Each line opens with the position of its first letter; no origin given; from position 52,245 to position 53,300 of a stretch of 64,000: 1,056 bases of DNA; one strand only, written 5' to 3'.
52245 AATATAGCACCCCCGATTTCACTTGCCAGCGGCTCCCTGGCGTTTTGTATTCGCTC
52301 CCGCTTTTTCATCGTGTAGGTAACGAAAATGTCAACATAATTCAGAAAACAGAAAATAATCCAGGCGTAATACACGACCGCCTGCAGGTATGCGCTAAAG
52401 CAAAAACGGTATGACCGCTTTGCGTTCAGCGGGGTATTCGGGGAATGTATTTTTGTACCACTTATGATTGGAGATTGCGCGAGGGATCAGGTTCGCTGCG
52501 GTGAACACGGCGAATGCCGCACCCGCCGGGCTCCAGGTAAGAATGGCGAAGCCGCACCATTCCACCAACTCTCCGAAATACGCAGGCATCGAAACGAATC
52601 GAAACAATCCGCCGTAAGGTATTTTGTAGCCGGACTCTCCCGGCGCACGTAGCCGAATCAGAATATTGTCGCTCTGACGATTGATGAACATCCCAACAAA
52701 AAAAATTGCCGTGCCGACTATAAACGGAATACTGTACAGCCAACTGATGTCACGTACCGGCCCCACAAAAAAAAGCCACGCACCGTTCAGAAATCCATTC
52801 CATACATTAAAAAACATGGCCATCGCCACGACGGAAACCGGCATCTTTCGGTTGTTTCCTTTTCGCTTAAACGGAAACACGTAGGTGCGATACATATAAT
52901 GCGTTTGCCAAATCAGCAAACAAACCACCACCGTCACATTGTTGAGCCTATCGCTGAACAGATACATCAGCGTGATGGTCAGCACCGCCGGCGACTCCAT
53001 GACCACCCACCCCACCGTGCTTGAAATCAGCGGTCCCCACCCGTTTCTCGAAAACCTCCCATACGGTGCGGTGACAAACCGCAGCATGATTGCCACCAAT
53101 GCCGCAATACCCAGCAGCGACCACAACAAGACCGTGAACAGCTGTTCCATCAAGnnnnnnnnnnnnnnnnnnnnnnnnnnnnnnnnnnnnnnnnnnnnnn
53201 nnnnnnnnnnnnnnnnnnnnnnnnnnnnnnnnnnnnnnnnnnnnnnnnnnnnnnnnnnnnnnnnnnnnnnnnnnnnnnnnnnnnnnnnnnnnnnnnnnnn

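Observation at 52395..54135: Steroid 5-alpha-reductase homologue co-transcribed with a 3beta-HSD-like SDR in a bacterium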

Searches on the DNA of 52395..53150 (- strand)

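Call 74: search_rna_families(sources=[L003, L005], threshold=gathering)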
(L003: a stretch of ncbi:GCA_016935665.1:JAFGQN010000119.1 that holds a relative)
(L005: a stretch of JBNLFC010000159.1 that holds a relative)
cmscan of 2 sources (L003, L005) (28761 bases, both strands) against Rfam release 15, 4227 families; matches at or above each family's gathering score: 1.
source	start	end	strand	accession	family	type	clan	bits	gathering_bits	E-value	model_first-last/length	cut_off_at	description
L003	9735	9907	+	RF00013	6S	Gene;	-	75.2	46.4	2.3e-13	1-187/187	no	6S / SsrS RNA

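Call 79: search_rna_families(sources=[L006, L014, L017, L020, L033, L044, L055, L010, L008], threshold=gathering)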
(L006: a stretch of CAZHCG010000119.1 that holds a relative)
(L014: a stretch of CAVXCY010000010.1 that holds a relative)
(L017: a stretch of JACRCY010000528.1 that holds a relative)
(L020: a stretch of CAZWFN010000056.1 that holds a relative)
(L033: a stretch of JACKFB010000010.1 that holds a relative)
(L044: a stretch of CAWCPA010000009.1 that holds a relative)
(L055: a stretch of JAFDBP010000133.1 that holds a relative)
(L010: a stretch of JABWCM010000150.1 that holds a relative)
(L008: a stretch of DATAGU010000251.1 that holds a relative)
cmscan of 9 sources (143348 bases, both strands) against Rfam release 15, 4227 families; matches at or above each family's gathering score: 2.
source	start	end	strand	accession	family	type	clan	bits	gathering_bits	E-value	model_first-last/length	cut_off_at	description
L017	539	760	+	RF02005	group-II-D1D4-6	Intron;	CL00102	139.6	49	2.5e-39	1-225/225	no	Group II catalytic intron D1-D4-6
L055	2435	2506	+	RF00005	tRNA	Gene; tRNA;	CL00001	59.6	29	5.1e-10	1-71/71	no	tRNA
